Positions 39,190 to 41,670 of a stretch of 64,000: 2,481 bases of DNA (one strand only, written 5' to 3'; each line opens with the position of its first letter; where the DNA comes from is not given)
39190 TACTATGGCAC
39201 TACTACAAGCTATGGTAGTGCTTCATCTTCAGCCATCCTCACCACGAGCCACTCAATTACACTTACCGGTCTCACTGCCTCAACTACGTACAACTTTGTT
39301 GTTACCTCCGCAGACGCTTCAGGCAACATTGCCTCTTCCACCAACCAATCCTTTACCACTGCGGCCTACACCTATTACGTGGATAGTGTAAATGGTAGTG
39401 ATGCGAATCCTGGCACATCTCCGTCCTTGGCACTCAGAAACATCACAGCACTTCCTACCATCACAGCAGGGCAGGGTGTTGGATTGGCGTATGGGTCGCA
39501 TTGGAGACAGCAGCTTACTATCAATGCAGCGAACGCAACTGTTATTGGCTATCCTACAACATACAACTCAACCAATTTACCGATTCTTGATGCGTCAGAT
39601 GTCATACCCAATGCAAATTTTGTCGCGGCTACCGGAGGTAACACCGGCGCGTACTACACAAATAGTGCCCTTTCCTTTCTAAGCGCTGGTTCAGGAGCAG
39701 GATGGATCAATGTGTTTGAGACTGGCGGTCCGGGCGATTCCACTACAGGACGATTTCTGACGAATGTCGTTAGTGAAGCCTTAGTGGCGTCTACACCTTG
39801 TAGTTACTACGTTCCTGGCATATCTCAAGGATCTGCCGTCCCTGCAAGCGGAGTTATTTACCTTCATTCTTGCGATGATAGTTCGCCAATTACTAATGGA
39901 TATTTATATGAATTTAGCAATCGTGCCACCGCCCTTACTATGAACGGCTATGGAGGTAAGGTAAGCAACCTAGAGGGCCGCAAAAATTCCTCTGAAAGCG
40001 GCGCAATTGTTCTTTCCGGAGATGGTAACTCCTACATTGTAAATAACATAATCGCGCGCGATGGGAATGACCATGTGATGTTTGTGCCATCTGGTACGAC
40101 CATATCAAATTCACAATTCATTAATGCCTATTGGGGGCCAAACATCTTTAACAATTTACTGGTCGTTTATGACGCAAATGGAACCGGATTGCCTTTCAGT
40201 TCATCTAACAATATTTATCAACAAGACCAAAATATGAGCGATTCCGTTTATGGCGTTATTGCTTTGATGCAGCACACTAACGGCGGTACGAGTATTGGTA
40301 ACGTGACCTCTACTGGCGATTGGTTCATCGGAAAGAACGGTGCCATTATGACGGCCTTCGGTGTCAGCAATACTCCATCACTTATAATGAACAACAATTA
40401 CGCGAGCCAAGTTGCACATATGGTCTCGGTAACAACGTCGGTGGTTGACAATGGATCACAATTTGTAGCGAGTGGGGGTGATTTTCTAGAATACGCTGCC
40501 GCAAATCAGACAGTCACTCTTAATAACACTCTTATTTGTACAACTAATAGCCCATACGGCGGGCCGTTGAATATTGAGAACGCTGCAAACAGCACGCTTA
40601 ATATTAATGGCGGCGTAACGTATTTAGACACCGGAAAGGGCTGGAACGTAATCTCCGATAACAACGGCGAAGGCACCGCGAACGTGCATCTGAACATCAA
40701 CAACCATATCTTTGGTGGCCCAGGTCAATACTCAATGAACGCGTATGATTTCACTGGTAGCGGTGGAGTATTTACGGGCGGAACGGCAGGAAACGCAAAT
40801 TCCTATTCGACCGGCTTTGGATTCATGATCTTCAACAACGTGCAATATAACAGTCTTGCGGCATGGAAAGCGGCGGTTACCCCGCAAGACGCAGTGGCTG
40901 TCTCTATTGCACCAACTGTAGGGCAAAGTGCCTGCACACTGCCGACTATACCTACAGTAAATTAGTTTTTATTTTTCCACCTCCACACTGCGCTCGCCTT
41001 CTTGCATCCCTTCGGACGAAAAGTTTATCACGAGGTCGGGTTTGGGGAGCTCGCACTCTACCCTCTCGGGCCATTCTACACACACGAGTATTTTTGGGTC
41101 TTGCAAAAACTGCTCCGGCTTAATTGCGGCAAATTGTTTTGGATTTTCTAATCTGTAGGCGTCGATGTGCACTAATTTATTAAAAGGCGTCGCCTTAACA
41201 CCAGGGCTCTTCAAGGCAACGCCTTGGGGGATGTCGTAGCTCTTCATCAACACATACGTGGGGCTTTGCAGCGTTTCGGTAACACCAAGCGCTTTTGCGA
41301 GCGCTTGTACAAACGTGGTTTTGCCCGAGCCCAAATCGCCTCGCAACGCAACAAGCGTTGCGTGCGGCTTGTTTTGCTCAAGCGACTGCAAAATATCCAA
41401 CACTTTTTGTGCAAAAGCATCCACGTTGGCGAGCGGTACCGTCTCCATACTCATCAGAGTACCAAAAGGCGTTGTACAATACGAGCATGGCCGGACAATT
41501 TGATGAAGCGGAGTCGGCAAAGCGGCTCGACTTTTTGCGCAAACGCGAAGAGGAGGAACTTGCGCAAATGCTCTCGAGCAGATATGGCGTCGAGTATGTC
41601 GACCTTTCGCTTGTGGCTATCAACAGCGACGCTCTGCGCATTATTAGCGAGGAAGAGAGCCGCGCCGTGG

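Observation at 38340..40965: Surface protein gene switched off by a G9 homopolymer frameshift: candidate phase-variable contingency locus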

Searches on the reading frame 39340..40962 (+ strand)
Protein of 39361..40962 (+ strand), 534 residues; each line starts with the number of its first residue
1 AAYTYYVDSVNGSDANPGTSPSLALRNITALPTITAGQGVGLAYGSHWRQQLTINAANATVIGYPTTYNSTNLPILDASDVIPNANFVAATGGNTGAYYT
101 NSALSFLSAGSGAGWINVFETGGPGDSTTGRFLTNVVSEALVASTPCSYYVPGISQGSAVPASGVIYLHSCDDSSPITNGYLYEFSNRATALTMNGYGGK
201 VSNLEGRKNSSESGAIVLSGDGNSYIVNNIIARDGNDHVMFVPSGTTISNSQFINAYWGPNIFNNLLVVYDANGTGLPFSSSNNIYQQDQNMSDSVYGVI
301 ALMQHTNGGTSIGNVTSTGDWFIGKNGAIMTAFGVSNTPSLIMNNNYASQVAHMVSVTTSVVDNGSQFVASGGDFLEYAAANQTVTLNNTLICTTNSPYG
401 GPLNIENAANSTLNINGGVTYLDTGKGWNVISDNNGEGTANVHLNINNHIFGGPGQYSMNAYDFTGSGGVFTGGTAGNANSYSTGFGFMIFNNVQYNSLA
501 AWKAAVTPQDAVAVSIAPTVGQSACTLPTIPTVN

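Call 36: find_homologous_proteins(query=window:39361-40962:+, max_evalue=1e-20)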
Query window:39361-40962:+ (534 aa): 19 proteins with E <= 1e-20 among 8000 candidates.
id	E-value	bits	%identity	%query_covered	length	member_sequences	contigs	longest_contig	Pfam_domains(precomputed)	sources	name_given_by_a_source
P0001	0.0e+0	1164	100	100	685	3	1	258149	PF17957.8,PF19077.7,PF16656.12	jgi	jgi:hypothetical protein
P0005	1.7e-124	435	49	100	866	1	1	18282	PF17957.8,PF01471.24,PF16656.12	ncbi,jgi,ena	jgi:hypothetical protein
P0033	1.3e-123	432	47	98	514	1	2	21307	-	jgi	jgi:hypothetical protein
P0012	2.0e-117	411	46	100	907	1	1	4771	PF16403.12,PF01471.24,PF16656.12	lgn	-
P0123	3.4e-113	397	46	100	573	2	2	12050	-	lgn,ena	-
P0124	3.3e-112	394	47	100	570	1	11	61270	-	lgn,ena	-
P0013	2.5e-110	388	44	100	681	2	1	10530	PF17957.8,PF16656.12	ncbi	-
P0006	3.2e-107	378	46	100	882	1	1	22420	PF17957.8,PF01471.24,PF19077.7,PF16656.12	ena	-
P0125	5.3e-107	377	43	99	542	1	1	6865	-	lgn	-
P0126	2.7e-104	368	42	100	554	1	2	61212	-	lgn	-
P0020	3.0e-103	364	51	74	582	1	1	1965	-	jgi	jgi:hypothetical protein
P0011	3.4e-101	358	41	100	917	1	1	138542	PF17957.8,PF01471.24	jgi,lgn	-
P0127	7.5e-98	347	42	99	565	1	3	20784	-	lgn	-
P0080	2.3e-91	325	43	99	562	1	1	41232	-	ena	-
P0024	2.1e-88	315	41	100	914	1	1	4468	PF17957.8,PF13750.13,PF01471.24,PF19077.7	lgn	-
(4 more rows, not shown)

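Call 65: predict_structure(alignment_id=A2)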
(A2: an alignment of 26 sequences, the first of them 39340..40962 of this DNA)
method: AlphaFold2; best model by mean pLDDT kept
length: 541 residues; sequences in the alignment: 26
mean_pLDDT: 89.9   pTM: 0.91
mean pLDDT of the five models: 89.9, 89.5, 89.5, 89.1, 87.9
residues with pLDDT >= 90: 366; 70-90: 142; 50-70: 29; < 50: 4
segments of 3 or more residues with pLDDT < 50: 1-4
pLDDT, mean of each block of 10 residues (from residue 1): 58 98 96 98 98 97 97 89 96 90 93 83 88 74 93 93 80 94 93 95 96 95 93 97 94 97 84 94 95 88 83 83 98 90 93 94 91 91 84 96 79 85 95 80 71 94 79 90 91 85 93 94 91 93 68
secondary structure, 60 per line:
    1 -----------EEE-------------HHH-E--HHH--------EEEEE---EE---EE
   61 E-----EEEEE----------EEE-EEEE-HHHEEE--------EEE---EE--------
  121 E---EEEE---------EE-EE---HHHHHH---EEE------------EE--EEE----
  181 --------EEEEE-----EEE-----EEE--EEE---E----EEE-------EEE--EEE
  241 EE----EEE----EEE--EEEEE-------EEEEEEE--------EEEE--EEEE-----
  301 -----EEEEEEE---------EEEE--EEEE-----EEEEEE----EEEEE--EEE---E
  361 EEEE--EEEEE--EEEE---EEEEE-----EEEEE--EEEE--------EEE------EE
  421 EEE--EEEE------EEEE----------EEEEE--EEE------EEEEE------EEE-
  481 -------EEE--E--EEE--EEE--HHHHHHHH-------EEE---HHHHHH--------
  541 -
elements in order: E12-14 E46-50 E59-61 E67-71 E82-84 E86-89 E94-96 E105-107 E125-128 H146-151 E155-157 E174-176 E189-193 E199-201 E207-209 E212-214 E223-225 E233-235 E238-242 E247-249 E254-256 E259-263 E271-277 E286-289 E292-295 E306-312 E322-325 E328-331 E337-342 E347-351 E354-356 E360-364 E367-371 E374-377 E381-385 E391-395 E398-401 E410-412 E419-423 E426-429 E436-439 E450-454 E457-459 E466-470 E477-479 E488-490 E496-498 E501-503 H506-513 E521-523 H527-532
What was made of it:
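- On Pectin-lyase-like right-handed beta-helix superfamily: Model with pLDDT 89.9 (call 65).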

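Call 67: fold_search(model_id=the predicted structure, library=pdb)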
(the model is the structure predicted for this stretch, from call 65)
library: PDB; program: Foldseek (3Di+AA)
matches with E <= 10: 360; with E <= 0.001: 18
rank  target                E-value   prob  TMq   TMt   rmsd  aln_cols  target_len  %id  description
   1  3vst_A                4.8e-10  1.00  0.55  0.48   6.3       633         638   10  The complex structure of XylC with Tris (released 2013-02-27)
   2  7w1c_D                2.4e-06  1.00  0.24  0.22  16.1       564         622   12  Crystal structure of Klebsiella pneumoniae K1 capsule-specific polysaccharide lyase in a P1 crystal form (released 2022-05-18)
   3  5gqc_D                3.4e-06  1.00  0.39  0.37  12.7       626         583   11  Crystal structure of lacto-N-biosidase LnbX from Bifidobacterium longum subsp. longum, ligand-free form (released 2017-04-19)
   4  7v6i_A                4.9e-06  1.00  0.36  0.34  11.8       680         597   12  Crystal structure of lacto-N-biosidase BsaX from Bifidobacterium saguini, lacto-N-biose complex (released 2022-02-09)
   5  5mqp_B                5.2e-06  1.00  0.34  0.31  14.1       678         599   10  Glycoside hydrolase BT_1002 (released 2017-04-05)
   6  7v6m_A                5.7e-06  1.00  0.38  0.36  12.2       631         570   12  Crystal structure of lacto-N-biosidase TnX from Tynzenella nexilis, lacto-N-biose complex (released 2022-02-09)
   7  6kqt_A                7.8e-06  1.00  0.40  0.36  10.9       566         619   11  Crystal Structure of GH136 lacto-N-biosidase from Eubacterium ramulus - native protein (released 2020-06-10)
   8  5mqp_A                9.7e-06  1.00  0.36  0.33  12.8       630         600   11  Glycoside hydrolase BT_1002 (released 2017-04-05)
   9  5mqp_E                1.4e-05  1.00  0.39  0.35  13.4       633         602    9  Glycoside hydrolase BT_1002 (released 2017-04-05)
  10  5gqc_A                1.7e-05  1.00  0.35  0.33  12.0       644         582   12  Crystal structure of lacto-N-biosidase LnbX from Bifidobacterium longum subsp. longum, ligand-free form (released 2017-04-19)
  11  7w1c_A                1.9e-05  1.00  0.25  0.22  17.0       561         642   12  Crystal structure of Klebsiella pneumoniae K1 capsule-specific polysaccharide lyase in a P1 crystal form (released 2022-05-18)
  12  5mqp_C                2.6e-05  1.00  0.38  0.34  13.6       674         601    8  Glycoside hydrolase BT_1002 (released 2017-04-05)
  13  6kqs_A                3.3e-05  1.00  0.30  0.27  14.9       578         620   11  Crystal Structure of GH136 lacto-N-biosidase from Eubacterium ramulus - selenomethionine derivative (released 2020-06-10)
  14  7w1d_H                1.0e-04  0.97  0.21  0.19  15.5       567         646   12  Crystal structure of Klebsiella pneumoniae K1 capsule-specific polysaccharide lyase in a C2 crystal form (released 2022-05-18)
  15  7w1d_D                1.5e-04  1.00  0.29  0.25  16.9       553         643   12  Crystal structure of Klebsiella pneumoniae K1 capsule-specific polysaccharide lyase in a C2 crystal form (released 2022-05-18)
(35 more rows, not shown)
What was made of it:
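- On Pectin-lyase-like right-handed beta-helix superfamily: Foldseek E 5e-10 (call 67).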

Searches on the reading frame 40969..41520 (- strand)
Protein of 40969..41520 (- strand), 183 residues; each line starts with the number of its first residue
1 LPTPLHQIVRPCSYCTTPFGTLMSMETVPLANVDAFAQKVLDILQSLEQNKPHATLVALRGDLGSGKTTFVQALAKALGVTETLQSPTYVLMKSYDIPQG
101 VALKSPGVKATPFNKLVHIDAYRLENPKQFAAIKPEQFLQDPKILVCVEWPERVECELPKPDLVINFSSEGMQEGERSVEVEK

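Call 61: search_protein_families(library=pfam, proteins=[window:40969-41520:-], max_evalue=0.00001)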
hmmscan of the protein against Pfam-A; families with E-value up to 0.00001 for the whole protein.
window:40969-41520:- (183 aa): 1 family
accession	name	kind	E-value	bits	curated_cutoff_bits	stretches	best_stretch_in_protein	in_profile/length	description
PF02367.23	TsaE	-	1.1e-28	100.2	26.6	1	39-172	6-123/128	Threonylcarbamoyl adenosine biosynthesis protein TsaE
